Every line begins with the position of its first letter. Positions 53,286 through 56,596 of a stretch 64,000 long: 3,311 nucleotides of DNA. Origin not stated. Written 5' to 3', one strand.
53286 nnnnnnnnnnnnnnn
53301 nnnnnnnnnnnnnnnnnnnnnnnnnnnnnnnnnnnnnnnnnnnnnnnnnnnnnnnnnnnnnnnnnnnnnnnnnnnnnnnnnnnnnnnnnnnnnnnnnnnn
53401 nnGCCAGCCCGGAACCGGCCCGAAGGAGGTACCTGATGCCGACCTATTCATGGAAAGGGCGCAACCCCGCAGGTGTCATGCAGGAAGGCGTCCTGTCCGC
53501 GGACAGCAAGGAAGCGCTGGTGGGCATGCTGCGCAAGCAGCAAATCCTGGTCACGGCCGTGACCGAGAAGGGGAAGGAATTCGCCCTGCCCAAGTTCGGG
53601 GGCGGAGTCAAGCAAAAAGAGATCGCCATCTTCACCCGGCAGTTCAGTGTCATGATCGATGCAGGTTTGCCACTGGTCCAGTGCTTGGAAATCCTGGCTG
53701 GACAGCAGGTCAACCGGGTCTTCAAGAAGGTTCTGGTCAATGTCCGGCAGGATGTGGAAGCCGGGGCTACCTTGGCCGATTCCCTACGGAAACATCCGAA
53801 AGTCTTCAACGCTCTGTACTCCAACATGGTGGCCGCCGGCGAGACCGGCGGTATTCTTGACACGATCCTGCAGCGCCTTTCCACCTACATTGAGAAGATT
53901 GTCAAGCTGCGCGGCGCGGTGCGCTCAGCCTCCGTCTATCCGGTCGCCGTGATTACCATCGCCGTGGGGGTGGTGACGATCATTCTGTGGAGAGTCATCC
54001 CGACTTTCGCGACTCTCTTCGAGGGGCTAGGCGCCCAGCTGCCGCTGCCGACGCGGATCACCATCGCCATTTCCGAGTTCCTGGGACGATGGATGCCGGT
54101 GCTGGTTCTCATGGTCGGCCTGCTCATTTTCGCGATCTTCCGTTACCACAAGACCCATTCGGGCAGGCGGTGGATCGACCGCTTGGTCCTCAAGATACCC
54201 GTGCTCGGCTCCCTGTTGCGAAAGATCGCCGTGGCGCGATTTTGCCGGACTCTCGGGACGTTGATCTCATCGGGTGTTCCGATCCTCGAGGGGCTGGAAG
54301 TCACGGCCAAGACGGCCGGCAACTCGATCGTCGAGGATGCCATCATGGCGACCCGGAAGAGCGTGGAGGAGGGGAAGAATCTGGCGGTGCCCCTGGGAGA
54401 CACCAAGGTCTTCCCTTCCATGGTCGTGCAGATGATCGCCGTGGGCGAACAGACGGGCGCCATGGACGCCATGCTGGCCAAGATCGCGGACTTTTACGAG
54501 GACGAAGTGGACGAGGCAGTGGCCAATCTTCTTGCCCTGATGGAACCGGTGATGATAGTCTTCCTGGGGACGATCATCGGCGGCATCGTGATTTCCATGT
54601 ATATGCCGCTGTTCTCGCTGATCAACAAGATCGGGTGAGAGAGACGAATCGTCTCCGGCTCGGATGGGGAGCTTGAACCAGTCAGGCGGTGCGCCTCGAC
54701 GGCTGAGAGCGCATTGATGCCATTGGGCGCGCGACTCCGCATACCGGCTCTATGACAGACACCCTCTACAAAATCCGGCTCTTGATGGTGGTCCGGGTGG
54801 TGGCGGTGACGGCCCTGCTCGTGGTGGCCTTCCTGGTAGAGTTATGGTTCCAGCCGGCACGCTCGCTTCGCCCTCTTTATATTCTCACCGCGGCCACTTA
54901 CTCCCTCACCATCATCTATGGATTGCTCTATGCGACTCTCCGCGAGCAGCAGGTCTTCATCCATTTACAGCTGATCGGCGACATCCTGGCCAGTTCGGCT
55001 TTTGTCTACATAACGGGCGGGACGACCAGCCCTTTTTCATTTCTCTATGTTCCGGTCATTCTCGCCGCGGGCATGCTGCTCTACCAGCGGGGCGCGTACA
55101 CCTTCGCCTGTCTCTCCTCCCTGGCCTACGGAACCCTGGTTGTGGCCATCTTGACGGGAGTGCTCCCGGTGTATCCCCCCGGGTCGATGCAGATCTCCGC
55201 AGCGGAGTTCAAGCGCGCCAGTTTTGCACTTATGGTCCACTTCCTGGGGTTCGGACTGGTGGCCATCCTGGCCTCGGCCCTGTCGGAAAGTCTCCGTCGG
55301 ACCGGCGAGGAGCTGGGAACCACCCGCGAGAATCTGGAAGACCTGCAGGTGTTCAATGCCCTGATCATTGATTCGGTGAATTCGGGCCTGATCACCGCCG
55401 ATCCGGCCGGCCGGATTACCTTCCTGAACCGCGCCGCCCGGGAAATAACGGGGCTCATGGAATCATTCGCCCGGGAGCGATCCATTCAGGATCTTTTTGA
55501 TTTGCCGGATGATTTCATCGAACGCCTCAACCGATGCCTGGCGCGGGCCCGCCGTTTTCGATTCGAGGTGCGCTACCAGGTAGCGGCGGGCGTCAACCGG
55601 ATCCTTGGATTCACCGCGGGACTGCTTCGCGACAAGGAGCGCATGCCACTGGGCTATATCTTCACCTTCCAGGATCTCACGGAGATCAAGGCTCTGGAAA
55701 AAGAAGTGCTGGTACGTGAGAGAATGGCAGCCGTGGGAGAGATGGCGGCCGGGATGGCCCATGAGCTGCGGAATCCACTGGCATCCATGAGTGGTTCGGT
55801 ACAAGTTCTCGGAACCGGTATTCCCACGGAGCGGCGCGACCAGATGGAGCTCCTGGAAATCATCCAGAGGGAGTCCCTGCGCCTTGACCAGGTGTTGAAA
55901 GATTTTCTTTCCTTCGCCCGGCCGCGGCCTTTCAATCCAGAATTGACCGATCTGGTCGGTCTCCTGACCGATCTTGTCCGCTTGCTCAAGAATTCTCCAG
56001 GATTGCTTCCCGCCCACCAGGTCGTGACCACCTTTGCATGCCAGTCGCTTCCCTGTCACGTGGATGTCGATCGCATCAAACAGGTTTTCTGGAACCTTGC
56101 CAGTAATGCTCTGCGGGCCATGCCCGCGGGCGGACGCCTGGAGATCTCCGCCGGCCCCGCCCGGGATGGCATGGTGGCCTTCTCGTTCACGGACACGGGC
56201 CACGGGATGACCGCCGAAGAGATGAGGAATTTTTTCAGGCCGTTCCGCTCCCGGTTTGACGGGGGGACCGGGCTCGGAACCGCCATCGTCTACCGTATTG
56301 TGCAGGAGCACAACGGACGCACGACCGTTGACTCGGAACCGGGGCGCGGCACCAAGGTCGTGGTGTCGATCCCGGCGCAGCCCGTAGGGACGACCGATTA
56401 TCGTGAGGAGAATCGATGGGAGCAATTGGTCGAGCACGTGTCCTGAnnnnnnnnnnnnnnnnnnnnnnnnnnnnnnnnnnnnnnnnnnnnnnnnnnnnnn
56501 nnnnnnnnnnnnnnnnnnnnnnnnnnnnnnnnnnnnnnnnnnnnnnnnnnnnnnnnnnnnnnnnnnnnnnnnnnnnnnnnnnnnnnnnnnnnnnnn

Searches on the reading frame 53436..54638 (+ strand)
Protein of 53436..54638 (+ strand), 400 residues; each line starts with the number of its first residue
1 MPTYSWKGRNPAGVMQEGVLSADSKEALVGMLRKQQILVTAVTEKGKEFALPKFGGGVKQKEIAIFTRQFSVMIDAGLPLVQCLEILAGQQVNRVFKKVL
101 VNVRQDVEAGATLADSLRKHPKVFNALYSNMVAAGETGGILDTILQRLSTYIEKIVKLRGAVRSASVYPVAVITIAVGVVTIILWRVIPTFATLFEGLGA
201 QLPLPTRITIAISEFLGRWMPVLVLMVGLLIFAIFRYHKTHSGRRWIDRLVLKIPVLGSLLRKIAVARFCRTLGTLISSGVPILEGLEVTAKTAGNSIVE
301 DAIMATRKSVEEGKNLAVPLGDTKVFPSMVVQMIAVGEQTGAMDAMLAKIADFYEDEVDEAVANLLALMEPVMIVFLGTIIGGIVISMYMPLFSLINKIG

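Call 81: search_protein_families(library=pfam, proteins=[window:53436-54638:+], max_evalue=0.001)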
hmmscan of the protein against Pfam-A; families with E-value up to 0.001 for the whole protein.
window:53436-54638:+ (400 aa): 1 family
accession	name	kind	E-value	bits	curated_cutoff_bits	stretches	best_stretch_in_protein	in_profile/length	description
PF00482.28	T2SSF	-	8.8e-63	210.3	25.2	2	66-189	1-125/125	Type II secretion system (T2SS), protein F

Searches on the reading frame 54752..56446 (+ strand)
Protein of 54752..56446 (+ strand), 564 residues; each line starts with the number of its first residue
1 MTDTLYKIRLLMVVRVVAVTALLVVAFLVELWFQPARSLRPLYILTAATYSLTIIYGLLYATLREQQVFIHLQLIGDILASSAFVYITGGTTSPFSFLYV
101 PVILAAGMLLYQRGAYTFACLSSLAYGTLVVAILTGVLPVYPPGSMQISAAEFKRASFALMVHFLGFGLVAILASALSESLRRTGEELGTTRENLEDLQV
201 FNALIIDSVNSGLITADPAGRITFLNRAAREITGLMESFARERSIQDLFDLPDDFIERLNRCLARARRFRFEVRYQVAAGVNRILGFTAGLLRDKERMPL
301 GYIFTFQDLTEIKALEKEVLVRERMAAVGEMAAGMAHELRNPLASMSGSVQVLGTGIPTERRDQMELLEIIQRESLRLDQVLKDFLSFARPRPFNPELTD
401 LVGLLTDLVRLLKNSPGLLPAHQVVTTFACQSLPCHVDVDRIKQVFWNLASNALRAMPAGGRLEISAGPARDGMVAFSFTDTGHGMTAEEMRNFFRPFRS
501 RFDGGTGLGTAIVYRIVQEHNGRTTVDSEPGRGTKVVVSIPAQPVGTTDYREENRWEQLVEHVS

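Call 81: search_protein_families(library=pfam, proteins=[window:54752-56446:+], max_evalue=0.001)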
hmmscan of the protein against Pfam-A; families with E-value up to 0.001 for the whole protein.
window:54752-56446:+ (564 aa): 7 families
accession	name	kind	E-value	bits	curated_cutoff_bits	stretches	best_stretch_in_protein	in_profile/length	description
PF02518.31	HATPase_c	-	1.7e-24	86.8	26.4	1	438-543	2-110/111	Histidine kinase-, DNA gyrase B-, and HSP90-like ATPase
PF00512.31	HisKA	-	3.5e-15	56.3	26.9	1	328-391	2-63/66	His Kinase A (phospho-acceptor) domain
PF25323.1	6TM_PilS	-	5.7e-15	55.9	27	1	8-186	12-187/189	PilS-like transmembrane domain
PF08448.16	PAS_4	-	4.1e-09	37.1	23.1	1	207-311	2-107/110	PAS fold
PF00989.32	PAS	-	1.5e-08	35.1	22.6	1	204-308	5-112/113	PAS fold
PF13426.13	PAS_9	-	2.7e-07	31.3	27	1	212-311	3-103/103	PAS domain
PF13188.13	PAS_8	-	5.9e-06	26.4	21.8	1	205-257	6-55/65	PAS domain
